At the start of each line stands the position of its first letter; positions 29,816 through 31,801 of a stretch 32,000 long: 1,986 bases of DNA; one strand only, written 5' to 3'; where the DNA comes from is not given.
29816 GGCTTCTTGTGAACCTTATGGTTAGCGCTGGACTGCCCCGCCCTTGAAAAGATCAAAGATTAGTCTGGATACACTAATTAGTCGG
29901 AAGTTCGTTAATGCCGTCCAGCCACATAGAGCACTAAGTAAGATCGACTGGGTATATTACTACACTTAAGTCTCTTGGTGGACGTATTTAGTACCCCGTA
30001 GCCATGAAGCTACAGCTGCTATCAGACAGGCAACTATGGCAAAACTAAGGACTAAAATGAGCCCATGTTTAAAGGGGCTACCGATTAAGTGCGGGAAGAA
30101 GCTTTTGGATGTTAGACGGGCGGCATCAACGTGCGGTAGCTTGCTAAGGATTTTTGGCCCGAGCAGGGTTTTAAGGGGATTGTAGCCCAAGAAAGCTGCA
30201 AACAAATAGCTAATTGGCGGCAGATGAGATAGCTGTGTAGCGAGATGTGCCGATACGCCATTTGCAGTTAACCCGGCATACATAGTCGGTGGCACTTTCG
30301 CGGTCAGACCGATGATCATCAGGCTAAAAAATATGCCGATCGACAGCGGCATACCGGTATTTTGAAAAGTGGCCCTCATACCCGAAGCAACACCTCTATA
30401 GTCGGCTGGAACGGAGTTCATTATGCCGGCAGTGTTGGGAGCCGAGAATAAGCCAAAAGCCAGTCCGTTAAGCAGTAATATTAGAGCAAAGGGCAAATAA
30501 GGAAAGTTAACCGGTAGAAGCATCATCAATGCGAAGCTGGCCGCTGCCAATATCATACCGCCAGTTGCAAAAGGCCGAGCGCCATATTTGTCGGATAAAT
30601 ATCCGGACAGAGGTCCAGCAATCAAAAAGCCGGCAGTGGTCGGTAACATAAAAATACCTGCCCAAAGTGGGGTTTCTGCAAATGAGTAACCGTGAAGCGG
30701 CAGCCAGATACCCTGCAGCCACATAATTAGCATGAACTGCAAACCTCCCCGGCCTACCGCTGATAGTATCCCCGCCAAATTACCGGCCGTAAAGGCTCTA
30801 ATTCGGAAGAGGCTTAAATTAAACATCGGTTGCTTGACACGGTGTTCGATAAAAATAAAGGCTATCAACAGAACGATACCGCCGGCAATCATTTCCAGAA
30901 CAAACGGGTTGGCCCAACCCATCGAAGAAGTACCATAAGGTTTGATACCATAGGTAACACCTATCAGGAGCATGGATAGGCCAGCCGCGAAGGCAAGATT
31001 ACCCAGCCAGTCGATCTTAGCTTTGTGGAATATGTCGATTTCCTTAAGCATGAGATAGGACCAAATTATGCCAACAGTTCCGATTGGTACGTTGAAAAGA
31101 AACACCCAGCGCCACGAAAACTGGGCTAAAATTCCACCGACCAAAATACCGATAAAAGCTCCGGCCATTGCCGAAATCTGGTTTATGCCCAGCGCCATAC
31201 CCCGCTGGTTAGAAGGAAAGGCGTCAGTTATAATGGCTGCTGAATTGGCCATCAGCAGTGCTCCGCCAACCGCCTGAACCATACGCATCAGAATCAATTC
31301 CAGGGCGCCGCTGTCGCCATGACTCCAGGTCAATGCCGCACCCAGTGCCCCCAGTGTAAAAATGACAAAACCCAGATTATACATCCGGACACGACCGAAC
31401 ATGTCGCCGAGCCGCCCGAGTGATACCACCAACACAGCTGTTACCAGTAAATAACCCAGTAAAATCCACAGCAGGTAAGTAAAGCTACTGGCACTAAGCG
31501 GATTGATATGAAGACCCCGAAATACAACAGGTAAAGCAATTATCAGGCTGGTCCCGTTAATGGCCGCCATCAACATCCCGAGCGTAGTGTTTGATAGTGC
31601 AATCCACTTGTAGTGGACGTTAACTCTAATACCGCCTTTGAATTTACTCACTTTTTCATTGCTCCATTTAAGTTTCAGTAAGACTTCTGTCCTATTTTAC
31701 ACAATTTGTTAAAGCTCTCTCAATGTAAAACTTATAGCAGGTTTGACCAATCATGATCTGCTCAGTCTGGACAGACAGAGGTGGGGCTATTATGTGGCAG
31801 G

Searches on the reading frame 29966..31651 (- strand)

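Call 9: search_protein_families(library=pfam, proteins=[window:29966-31651:-], max_evalue=0.001)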
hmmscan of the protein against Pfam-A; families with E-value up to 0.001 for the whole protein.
window:29966-31651:- (561 aa): 3 families
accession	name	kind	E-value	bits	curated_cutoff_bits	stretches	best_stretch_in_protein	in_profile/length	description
PF07690.21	MFS_1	-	6.7e-38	130.9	33.4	2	23-199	2-171/347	Major Facilitator Superfamily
PF06609.19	TRI12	-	5.4e-07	28.9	23.2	1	70-307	90-330/599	Fungal trichothecene efflux pump (TRI12)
PF00083.30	Sugar_tr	-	7.8e-05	22.2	22.3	1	53-199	41-189/452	Sugar (and other) transporter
